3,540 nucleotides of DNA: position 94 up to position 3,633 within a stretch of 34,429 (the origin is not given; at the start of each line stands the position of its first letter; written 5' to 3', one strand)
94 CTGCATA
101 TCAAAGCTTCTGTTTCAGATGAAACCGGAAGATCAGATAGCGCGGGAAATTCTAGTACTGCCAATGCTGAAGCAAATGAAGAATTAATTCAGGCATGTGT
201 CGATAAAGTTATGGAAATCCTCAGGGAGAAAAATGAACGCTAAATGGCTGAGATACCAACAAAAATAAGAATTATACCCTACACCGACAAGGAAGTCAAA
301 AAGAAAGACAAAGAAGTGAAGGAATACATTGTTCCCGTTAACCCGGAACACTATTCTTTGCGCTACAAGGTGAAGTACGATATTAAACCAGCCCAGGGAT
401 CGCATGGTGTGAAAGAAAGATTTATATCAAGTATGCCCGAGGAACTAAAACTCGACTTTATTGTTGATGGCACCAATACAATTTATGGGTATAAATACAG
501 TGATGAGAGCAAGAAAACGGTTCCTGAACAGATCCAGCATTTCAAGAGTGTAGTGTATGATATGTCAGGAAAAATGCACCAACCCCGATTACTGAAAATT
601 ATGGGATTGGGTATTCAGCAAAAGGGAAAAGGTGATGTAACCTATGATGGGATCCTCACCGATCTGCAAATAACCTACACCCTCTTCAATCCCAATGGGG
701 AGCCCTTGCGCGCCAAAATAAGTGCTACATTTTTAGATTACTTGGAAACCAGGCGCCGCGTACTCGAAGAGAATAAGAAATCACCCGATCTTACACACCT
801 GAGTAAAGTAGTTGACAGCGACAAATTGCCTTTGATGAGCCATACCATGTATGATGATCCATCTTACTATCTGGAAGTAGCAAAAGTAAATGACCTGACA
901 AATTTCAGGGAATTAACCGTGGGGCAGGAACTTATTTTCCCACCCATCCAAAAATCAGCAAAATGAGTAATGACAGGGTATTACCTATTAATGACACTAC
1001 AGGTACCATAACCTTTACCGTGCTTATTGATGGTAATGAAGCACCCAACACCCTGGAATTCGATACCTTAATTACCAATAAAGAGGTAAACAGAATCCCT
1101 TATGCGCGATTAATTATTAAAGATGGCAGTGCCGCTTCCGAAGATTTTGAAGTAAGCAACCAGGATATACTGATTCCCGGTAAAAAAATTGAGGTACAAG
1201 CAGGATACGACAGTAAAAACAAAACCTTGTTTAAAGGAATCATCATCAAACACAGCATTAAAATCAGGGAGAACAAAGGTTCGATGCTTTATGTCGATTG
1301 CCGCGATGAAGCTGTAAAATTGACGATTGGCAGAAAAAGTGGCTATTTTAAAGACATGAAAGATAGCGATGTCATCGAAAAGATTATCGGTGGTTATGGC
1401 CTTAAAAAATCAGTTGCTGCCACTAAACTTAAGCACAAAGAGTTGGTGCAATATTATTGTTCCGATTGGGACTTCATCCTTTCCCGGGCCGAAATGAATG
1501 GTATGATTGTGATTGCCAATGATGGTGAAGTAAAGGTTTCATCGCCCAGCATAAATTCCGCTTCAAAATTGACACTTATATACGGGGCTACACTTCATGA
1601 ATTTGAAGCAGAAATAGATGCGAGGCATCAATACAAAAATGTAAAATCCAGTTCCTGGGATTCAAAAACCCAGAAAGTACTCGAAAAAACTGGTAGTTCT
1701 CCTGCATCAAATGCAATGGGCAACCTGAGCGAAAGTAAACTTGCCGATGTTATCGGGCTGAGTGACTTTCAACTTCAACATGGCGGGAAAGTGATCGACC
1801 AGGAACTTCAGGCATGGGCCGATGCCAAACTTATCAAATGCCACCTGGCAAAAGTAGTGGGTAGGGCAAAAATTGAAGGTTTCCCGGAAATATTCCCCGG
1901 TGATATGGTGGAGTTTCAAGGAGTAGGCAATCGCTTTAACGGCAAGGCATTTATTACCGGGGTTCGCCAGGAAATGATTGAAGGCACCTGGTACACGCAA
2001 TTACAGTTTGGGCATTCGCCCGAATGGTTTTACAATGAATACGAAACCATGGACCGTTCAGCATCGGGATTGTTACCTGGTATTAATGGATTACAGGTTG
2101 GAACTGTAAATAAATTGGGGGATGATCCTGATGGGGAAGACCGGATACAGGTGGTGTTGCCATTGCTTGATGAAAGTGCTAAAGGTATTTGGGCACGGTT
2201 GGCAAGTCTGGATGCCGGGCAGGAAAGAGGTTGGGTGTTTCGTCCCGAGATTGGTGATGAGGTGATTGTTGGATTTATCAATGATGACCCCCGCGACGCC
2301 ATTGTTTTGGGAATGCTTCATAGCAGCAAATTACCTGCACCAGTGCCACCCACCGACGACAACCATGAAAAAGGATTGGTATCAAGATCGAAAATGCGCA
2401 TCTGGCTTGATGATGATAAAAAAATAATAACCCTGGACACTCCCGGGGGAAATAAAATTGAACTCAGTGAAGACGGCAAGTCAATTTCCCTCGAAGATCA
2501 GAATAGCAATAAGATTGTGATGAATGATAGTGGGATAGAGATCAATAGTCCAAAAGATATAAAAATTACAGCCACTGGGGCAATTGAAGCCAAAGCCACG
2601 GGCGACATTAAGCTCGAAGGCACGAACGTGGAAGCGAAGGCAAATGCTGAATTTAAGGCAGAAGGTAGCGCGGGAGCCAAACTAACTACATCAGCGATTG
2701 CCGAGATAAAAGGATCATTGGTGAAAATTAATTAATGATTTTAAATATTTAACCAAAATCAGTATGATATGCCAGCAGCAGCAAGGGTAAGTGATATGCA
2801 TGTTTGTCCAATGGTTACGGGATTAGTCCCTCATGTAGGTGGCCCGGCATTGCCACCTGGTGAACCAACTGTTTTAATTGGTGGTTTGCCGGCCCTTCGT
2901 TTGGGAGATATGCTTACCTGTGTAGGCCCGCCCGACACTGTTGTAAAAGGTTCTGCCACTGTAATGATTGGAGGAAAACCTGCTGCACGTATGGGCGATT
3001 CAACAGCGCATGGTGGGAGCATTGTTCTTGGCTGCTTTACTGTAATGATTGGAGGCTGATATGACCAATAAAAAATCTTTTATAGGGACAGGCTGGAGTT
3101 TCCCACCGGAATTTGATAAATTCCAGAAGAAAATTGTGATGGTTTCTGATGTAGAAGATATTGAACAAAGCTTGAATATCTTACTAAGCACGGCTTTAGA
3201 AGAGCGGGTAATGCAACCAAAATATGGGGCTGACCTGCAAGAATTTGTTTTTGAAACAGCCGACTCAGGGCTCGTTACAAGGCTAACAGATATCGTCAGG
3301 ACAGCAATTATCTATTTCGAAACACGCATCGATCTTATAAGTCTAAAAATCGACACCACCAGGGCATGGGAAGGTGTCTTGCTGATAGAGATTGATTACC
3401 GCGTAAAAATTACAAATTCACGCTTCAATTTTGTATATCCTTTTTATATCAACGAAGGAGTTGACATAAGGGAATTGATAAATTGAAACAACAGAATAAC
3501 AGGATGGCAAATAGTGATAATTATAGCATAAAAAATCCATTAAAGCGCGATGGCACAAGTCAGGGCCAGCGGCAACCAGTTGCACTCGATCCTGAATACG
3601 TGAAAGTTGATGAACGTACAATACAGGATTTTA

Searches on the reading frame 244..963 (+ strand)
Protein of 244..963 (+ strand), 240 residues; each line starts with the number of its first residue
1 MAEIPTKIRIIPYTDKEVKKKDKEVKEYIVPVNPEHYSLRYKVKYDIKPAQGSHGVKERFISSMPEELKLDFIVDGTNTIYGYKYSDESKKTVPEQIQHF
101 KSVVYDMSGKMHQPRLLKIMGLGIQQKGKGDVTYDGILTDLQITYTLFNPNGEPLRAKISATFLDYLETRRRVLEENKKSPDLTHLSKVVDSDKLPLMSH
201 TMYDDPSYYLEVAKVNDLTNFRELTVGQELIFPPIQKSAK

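Call 5: search_protein_families(library=pfam, proteins=[window:244-963:+], max_evalue=0.01)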
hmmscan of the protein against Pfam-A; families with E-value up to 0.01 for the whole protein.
window:244-963:+ (240 aa): 1 family
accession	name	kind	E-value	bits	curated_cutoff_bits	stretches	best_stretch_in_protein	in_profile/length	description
PF19266.4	CIS_tube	-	3.2e-40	137.9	27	1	6-171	3-155/158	Contractile injection system tube protein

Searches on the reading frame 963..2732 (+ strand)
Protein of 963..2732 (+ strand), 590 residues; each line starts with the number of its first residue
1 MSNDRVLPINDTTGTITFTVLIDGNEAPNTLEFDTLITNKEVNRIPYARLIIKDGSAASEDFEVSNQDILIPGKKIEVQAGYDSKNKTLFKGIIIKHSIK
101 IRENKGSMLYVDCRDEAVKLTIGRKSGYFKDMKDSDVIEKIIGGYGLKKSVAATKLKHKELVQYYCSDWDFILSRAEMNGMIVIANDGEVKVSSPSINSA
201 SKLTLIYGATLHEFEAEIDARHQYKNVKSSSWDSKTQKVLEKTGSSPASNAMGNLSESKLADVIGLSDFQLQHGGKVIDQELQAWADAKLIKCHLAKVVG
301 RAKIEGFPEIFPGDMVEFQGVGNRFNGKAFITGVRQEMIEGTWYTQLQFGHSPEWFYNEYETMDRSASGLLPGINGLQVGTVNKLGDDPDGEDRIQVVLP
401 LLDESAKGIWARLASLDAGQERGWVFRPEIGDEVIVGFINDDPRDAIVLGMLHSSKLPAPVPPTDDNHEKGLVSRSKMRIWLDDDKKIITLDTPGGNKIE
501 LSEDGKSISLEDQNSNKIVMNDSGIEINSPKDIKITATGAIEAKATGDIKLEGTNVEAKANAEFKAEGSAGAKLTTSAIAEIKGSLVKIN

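Call 5: search_protein_families(library=pfam, proteins=[window:963-2732:+], max_evalue=0.01)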
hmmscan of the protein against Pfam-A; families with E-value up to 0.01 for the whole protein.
window:963-2732:+ (590 aa): 2 families
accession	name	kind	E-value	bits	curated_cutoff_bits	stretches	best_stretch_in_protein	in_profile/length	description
PF04717.18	Phage_base_V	-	4.4e-19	69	23.8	1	379-453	2-75/75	Type VI secretion system/phage-baseplate injector OB domain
PF05954.17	Phage_GPD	-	0.0013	18.4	30.1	1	71-199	26-161/305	Phage tail baseplate hub (GPD)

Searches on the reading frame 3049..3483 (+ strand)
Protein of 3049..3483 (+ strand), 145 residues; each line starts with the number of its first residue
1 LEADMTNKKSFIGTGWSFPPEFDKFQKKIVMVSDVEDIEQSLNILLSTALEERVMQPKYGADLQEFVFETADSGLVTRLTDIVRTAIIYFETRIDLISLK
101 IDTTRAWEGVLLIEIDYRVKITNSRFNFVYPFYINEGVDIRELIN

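Call 5: search_protein_families(library=pfam, proteins=[window:3049-3483:+], max_evalue=0.01)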
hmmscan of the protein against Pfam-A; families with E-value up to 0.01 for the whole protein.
window:3049-3483:+ (145 aa): 1 family
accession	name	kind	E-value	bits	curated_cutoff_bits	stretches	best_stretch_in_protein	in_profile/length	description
PF04965.19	GPW_gp25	-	8.9e-22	77.2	27.2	1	34-123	3-95/96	Baseplate wedge protein gp25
